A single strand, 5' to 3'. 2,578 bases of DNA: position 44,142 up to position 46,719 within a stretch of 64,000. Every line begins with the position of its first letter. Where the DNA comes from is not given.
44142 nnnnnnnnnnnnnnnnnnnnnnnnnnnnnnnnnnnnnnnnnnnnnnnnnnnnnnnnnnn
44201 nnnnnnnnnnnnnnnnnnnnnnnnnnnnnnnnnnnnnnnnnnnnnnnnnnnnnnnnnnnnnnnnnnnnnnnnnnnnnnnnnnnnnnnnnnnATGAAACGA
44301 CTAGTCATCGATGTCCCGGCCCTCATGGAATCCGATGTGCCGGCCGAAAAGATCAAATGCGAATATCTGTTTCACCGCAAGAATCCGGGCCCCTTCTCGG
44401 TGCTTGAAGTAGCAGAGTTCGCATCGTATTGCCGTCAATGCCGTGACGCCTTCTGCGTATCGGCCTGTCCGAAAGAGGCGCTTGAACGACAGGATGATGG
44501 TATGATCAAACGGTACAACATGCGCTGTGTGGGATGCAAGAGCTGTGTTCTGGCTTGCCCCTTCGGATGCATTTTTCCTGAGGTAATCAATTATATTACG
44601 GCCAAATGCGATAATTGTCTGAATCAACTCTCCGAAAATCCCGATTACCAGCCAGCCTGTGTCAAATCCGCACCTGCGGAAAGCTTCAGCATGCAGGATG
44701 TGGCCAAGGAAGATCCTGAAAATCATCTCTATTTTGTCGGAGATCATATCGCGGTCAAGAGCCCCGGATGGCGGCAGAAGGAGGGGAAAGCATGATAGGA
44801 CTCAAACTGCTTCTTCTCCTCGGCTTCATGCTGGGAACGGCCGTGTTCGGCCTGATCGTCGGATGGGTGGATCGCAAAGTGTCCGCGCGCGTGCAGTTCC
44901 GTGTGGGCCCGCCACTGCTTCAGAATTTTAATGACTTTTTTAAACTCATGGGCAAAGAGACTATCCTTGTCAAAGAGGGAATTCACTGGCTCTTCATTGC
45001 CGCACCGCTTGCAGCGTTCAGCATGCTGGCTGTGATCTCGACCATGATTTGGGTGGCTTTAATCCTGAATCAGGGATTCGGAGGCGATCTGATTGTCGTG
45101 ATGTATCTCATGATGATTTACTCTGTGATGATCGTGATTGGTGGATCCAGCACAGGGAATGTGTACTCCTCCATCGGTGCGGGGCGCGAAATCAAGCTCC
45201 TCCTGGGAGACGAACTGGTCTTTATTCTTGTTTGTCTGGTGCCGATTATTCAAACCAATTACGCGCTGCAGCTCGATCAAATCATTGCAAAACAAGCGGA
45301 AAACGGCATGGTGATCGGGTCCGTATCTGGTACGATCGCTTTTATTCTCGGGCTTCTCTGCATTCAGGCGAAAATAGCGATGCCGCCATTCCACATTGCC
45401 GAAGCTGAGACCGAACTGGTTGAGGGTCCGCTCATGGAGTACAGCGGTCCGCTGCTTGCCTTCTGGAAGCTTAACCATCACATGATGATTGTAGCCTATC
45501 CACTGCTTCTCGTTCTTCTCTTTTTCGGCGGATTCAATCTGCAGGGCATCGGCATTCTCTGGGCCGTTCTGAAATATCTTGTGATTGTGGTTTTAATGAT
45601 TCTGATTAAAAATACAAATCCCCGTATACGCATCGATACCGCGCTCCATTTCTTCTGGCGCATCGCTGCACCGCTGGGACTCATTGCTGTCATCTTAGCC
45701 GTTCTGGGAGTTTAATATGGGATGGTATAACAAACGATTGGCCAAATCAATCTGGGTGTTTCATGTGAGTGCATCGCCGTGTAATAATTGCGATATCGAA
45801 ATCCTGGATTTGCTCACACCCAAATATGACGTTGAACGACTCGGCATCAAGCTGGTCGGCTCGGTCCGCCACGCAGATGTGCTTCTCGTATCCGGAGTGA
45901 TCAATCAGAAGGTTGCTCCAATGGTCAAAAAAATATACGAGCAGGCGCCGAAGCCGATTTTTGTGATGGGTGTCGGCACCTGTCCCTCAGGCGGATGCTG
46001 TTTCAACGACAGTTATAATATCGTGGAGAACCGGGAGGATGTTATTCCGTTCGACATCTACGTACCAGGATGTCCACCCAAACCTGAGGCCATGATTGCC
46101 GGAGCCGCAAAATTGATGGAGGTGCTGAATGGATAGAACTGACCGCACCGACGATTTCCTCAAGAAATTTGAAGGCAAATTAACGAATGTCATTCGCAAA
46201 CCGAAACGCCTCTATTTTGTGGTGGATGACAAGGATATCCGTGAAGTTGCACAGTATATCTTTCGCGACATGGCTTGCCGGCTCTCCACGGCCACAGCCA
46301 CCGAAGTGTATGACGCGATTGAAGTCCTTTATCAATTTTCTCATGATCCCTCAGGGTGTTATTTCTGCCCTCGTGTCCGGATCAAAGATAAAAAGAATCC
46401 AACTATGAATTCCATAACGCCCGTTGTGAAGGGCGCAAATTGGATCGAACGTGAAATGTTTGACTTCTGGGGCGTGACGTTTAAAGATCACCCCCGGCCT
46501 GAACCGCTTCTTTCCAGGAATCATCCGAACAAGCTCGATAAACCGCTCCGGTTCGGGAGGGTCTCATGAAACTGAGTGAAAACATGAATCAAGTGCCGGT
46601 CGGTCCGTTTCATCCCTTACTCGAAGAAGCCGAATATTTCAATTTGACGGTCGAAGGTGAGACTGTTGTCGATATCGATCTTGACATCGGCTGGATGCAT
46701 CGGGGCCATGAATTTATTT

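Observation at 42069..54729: One operon joins an AsrA/AsrB-like NAD(P)H module to an Mbh-type group-4 [NiFe] hydrogenase carrying a complete Mrp antiporter module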

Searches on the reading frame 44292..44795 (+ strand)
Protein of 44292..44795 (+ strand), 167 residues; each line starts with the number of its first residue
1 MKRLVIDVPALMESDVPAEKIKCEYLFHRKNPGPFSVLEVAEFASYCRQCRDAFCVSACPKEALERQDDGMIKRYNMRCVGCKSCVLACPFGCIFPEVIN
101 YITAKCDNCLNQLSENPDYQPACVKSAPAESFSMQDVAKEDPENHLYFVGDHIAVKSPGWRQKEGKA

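Call 4: search_protein_families(library=pfam, proteins=[window:44292-44795:+], max_evalue=0.01)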
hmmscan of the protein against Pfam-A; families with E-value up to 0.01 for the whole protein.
window:44292-44795:+ (167 aa): 11 families
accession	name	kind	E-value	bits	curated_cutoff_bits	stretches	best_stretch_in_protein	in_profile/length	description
PF13247.11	Fer4_11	-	1.1e-11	45.3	26.2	1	43-136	6-99/100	4Fe-4S dicluster domain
PF12838.12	Fer4_7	-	2.3e-07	31.6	27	1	47-93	2-52/52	4Fe-4S dicluster domain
PF13187.11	Fer4_9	-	1.9e-06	28.2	27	1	46-94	1-52/52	4Fe-4S dicluster domain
PF00037.32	Fer4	-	3.6e-06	27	21.1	1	78-94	7-23/24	4Fe-4S binding domain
PF14697.11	Fer4_21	-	8.5e-06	26.3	35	1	46-94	7-57/59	4Fe-4S dicluster domain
PF12837.12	Fer4_6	-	2.6e-05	24.4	25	0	44-63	6-23/24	4Fe-4S binding domain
PF12797.12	Fer4_2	-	0.00017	21.8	24.5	1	77-91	8-22/22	4Fe-4S binding domain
PF13237.11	Fer4_10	-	0.00019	21.7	25.5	1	45-90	7-53/53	4Fe-4S dicluster domain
PF12800.12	Fer4_4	-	0.00067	20.2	24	1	78-92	3-17/17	4Fe-4S binding domain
PF13484.11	Fer4_16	-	0.0012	20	30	0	47-72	2-24/66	4Fe-4S double cluster binding domain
PF25160.1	LdpA_Fe-S-bd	-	0.006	16.8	27.6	1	54-94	8-43/49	LdpA Fe-S cluster-binding domain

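Call 6: search_protein_families(library=ncbifam, proteins=[window:44292-44795:+], max_evalue=0.001)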
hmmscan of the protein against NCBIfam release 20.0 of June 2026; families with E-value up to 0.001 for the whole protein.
window:44292-44795:+ (167 aa): 25 families
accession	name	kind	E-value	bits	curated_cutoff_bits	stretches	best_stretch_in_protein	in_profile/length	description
TIGR02951.1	DMSO_dmsB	equivalog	1.2e-17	64.4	214.1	1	46-137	63-153/161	DMSO/selenate family reductase complex B subunit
NF009408.0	PRK12769.1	equivalog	9.6e-16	57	1003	1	43-134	52-144/659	formate-dependent uric acid utilization protein AegA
NF009451.0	PRK12809.1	equivalog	2e-15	56.1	1154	1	44-136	53-138/639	formate-dependent uric acid utilization protein YgfT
TIGR03149.1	cyt_nit_nrfC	equivalog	3.6e-14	52.7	377.6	1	33-141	80-188/225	cytochrome c nitrite reductase Fe-S protein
NF041715.1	arsenate_red_ArrB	equivalog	6.3e-14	52.1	450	1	32-94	42-104/233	arsenate respiratory reductase iron-sulfur subunit ArrB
NF045766.1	PhenlGlyoxDHPadI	equivalog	6.6e-14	51.5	700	1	45-136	53-137/443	NADH-dependent phenylglyoxylate dehydrogenase subunit beta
NF007658.0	PRK10330.1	equivalog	1e-13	51.2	260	1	44-131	55-151/181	electron transport protein HydN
NF011569.0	PRK14993.1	equivalog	6.9e-13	48.6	416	1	44-136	97-187/244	tetrathionate reductase subunit TtrB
NF045797.1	DsrO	equivalog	3e-12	46.5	200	1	39-128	95-194/235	sulfate reduction electron transfer complex DsrMKJOP subunit DsrO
NF045715.1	sulf_resp_HmcB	equivalog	1.6e-11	43.9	420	1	46-133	106-194/307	sulfate respiration complex iron-sulfur protein HmcB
TIGR03478.1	DMSO_red_II_bet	subfamily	3.2e-11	42.7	480.7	1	44-133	128-216/321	DMSO reductase family type II enzyme, iron-sulfur subunit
NF008134.0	PRK10882.1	equivalog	4e-11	42.6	263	1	46-131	112-202/329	hydrogenase 2 operon protein HybA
TIGR01582.1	FDH-beta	equivalog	4.9e-11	42.3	334.7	1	46-135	92-180/283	formate dehydrogenase subunit beta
NF038355.1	FDH3_beta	equivalog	2.5e-10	40.7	240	1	46-109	53-118/180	formate dehydrogenase FDH3 subunit beta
NF041782.1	mnquin_red_QrcC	equivalog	3.6e-10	39.9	400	1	26-92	44-114/239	menaquinone reductase iron-sulfur cluster-binding subunit QrcC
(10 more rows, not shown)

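Call 46: search_solved_structures(query=window:44292-44795:+, max_evalue=0.00001)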
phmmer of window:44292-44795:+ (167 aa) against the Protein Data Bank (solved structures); distinct sequences matched with E-value up to 0.00001: 14.
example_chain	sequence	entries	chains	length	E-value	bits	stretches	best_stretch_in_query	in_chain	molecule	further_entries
7qv7_B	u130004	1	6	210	1.4e-11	48.1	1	45-94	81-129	Hydrogen dependent carbon dioxide reductase subunit HycB4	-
6cz7_B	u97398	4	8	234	1.2e-10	45.1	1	32-94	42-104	4Fe-4S ferredoxin, iron-sulfur binding domain protein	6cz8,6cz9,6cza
9mqx_E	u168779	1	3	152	1.9e-10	44.4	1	44-135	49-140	Fe-S-cluster-containing hydrogenase subunit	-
2vpw_B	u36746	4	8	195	1.3e-09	41.7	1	29-144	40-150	NRFC PROTEIN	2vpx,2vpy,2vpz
1kqf_B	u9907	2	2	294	1.5e-09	41.5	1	46-131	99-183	FORMATE DEHYDROGENASE, NITRATE-INDUCIBLE, IRON-SULFUR SUBUNIT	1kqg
7qv7_A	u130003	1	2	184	3.5e-09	40.3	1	46-96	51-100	Hydrogen dependent carbon dioxide reductase subunit HycB3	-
8c0z_C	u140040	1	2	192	1.1e-08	38.7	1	46-133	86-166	Iron-sulfur cluster-binding protein potential subunit of aldehyde oxidoreductase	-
2ivf_B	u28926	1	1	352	1.4e-08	38.3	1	43-128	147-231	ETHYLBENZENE DEHYDROGENASE BETA-SUBUNIT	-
7z0s_B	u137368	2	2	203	1.5e-08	38.3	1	44-94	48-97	Formate hydrogenlyase subunit 2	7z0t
4ydd_B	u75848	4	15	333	3.2e-08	37.2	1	45-128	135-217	DMSO reductase family type II enzyme, iron-sulfur subunit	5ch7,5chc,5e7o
7b04_A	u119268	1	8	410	4.3e-08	36.8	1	45-154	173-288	Nitrite oxidoreductase subunit B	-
9vap_B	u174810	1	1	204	5.4e-08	36.4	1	43-109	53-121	4Fe-4S dicluster domain-containing protein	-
9sw6_G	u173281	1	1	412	1.1e-06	32.1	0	46-99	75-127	Polyferredoxin protein MvhB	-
7koe_D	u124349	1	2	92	4.1e-06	30.3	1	39-94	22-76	Ferredoxin-like protein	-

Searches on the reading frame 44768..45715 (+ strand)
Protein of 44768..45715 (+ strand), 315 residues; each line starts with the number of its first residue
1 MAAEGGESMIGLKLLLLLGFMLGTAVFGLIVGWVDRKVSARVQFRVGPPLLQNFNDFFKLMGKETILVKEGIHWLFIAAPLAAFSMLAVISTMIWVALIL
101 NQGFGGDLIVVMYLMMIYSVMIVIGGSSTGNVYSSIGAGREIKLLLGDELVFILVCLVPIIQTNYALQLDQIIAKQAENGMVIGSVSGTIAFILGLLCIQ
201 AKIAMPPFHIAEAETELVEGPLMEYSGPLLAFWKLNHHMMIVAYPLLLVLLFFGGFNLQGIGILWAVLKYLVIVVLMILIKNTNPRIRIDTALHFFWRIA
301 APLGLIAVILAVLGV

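Call 4: search_protein_families(library=pfam, proteins=[window:44768-45715:+], max_evalue=0.01)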
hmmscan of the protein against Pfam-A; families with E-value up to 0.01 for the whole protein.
window:44768-45715:+ (315 aa): 1 family
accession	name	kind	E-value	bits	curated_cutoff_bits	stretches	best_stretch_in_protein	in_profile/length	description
PF00146.26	NADHdh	-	1.8e-61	208.5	27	1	19-311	5-297/298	NADH dehydrogenase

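Call 6: search_protein_families(library=ncbifam, proteins=[window:44768-45715:+], max_evalue=0.001)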
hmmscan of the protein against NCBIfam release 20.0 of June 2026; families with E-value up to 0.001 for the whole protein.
window:44768-45715:+ (315 aa): 7 families
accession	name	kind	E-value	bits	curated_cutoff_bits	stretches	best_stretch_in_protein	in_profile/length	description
NF004741.0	PRK06076.1-2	equivalog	2.4e-49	168.3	305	1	13-313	22-331/337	NADH-quinone oxidoreductase subunit NuoH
NF004740.0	PRK06076.1-1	equivalog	8.8e-28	97.7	399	1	21-310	22-315/325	NADH-quinone oxidoreductase subunit NuoH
NF004745.0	PRK06076.1-6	equivalog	4.7e-27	95.1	450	1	14-311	19-329/341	NADH-quinone oxidoreductase subunit NuoH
NF040610.1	F420_dehyd_FpoH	exception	1.4e-25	90.4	475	1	15-312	17-333/339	F420H2 dehydrogenase subunit FpoH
NF004744.0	PRK06076.1-5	equivalog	2.8e-23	82.7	542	2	20-258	36-282/372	NADH-quinone oxidoreductase subunit NuoH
NF004743.0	PRK06076.1-4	equivalog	6.1e-20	71.5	494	1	12-310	18-337/433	NADH-quinone oxidoreductase subunit NuoH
NF004742.0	PRK06076.1-3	equivalog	8.5e-19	67.9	531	1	30-311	49-344/356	NADH-quinone oxidoreductase subunit NuoH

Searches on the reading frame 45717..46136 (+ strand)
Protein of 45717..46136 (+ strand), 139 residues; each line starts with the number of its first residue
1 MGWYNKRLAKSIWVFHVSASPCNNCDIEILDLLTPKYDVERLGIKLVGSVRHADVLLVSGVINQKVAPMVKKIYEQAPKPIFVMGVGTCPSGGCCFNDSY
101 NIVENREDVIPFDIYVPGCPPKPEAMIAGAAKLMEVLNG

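Call 4: search_protein_families(library=pfam, proteins=[window:45717-46136:+], max_evalue=0.01)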
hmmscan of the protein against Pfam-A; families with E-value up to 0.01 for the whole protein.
window:45717-46136:+ (139 aa): 1 family
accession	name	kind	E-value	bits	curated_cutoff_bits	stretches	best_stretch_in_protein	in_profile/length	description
PF01058.29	Oxidored_q6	-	1.3e-26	93.2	27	1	22-132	1-127/128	NADH ubiquinone oxidoreductase, 20 Kd subunit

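Call 6: search_protein_families(library=ncbifam, proteins=[window:45717-46136:+], max_evalue=0.001)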
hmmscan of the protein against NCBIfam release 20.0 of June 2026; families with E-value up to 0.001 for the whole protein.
window:45717-46136:+ (139 aa): 14 families
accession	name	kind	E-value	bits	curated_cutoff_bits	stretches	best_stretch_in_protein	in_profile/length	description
NF005012.1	PRK06411.1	subfamily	3.5e-40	137.2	116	1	9-136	33-157/166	NADH-quinone oxidoreductase subunit NuoB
TIGR01957.1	nuoB_fam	subfamily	2.4e-37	128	142.7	1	9-136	16-141/145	NADH-quinone oxidoreductase subunit B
NF011395.0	PRK14820.1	equivalog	1.7e-32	112.6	263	1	9-136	32-156/180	NADH-quinone oxidoreductase subunit B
NF011391.0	PRK14816.1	equivalog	1.2e-30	106.5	283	1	9-134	51-174/196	NADH-quinone oxidoreductase subunit B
NF011394.0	PRK14819.1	equivalog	3.6e-30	105.4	312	1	4-130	25-149/264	NADH-quinone oxidoreductase subunit B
NF011393.0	PRK14818.1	equivalog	2.8e-29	101.8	255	1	10-137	31-155/173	NADH dehydrogenase subunit B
NF011388.0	PRK14813.1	equivalog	1.1e-28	100.4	294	1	23-137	38-153/189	NADH dehydrogenase subunit B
NF009808.0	PRK13292.1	equivalog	1.1e-28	99.5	1156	1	9-135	24-147/791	NADH-quinone oxidoreductase subunit B/C/D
NF011392.0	PRK14817.1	equivalog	6.8e-28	97.6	271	1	23-134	46-157/182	NADH-quinone oxidoreductase subunit B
NF011389.0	PRK14814.1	equivalog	4.3e-27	95.1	285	1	10-135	33-155/186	NADH dehydrogenase subunit B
NF011390.0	PRK14815.1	equivalog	2.2e-26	92.3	281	1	10-135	33-155/183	NADH dehydrogenase subunit B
TIGR03294.1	FrhG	equivalog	2.1e-05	24.4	245.5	1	50-128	48-135/228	coenzyme F420 hydrogenase subunit gamma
NF045875.1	F420_non_VhuG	exception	0.0006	19.1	450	0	99-135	129-165/286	F420-non-reducing hydrogenase subunit VhuG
TIGR00391.1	hydA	subfamily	0.00076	18.7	179.5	1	66-131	136-205/365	hydrogenase small subunit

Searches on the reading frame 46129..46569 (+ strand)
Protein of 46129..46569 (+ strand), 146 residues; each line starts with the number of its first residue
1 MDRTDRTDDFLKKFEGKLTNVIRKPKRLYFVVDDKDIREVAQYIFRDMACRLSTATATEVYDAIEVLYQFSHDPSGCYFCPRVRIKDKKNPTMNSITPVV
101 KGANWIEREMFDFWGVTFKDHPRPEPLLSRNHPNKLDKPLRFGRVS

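Call 4: search_protein_families(library=pfam, proteins=[window:46129-46569:+], max_evalue=0.01)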
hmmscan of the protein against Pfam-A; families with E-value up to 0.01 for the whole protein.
window:46129-46569:+ (146 aa): 1 family
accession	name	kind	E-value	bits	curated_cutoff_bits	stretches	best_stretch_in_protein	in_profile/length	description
PF00329.25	Complex1_30kDa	-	1.2e-18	68.3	22.5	1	31-141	2-115/124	Respiratory-chain NADH dehydrogenase, 30 Kd subunit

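Call 6: search_protein_families(library=ncbifam, proteins=[window:46129-46569:+], max_evalue=0.001)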
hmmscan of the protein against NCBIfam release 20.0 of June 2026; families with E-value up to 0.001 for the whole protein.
window:46129-46569:+ (146 aa): 16 families
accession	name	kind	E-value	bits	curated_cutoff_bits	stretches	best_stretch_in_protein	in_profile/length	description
NF004735.0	PRK06074.2-2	equivalog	3.7e-13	49.7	176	1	1-129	1-132/158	NADH-quinone oxidoreductase subunit C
NF040611.1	F420_dehyd_FpoC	exception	5.5e-13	49.1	220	1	1-128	1-131/158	F420H2 dehydrogenase subunit FpoC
NF004733.0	PRK06074.1-5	equivalog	2.8e-11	43.4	225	1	17-123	20-130/203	NADH-quinone oxidoreductase subunit C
TIGR01961.1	NuoC_fam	subfamily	3.3e-11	43.8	122.45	1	55-128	30-104/122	NADH (or F420H2) dehydrogenase, subunit C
NF006304.0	PRK08491.1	equivalog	9.4e-11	41.8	228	1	30-124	61-156/263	NADH-quinone oxidoreductase subunit C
NF004737.0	PRK06074.2-4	equivalog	1.1e-10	41.7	144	1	30-125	16-107/150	NADH-quinone oxidoreductase subunit C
NF009141.0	PRK12494.1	equivalog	9.5e-10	38.6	175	1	85-130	103-151/175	NAD(P)H-quinone oxidoreductase subunit J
NF005832.0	PRK07735.1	equivalog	3.6e-09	36.3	431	1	52-123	334-404/430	NADH-quinone oxidoreductase subunit C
NF004730.0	PRK06074.1-1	equivalog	8.9e-09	35.5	193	1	82-123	96-137/200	NADH-quinone oxidoreductase subunit C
NF009808.0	PRK13292.1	equivalog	9.9e-08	30.3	1156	1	59-131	291-362/791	NADH-quinone oxidoreductase subunit B/C/D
NF005856.0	PRK07785.1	equivalog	3e-07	30.5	224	1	13-123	87-203/246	NADH-quinone oxidoreductase subunit C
NF004732.0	PRK06074.1-4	equivalog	4.4e-07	29.9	376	1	82-124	135-177/250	NADH-quinone oxidoreductase subunit C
NF008728.0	PRK11742.1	equivalog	1.8e-06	26.6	840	1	88-128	118-158/598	NADH-quinone oxidoreductase subunit C/D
NF004736.0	PRK06074.2-3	equivalog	0.00012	21.8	239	1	22-130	36-144/183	NADH-quinone oxidoreductase subunit C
NF004738.0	PRK06074.2-5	equivalog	0.00035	20.3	198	1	21-121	23-126/174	NADH-quinone oxidoreductase subunit C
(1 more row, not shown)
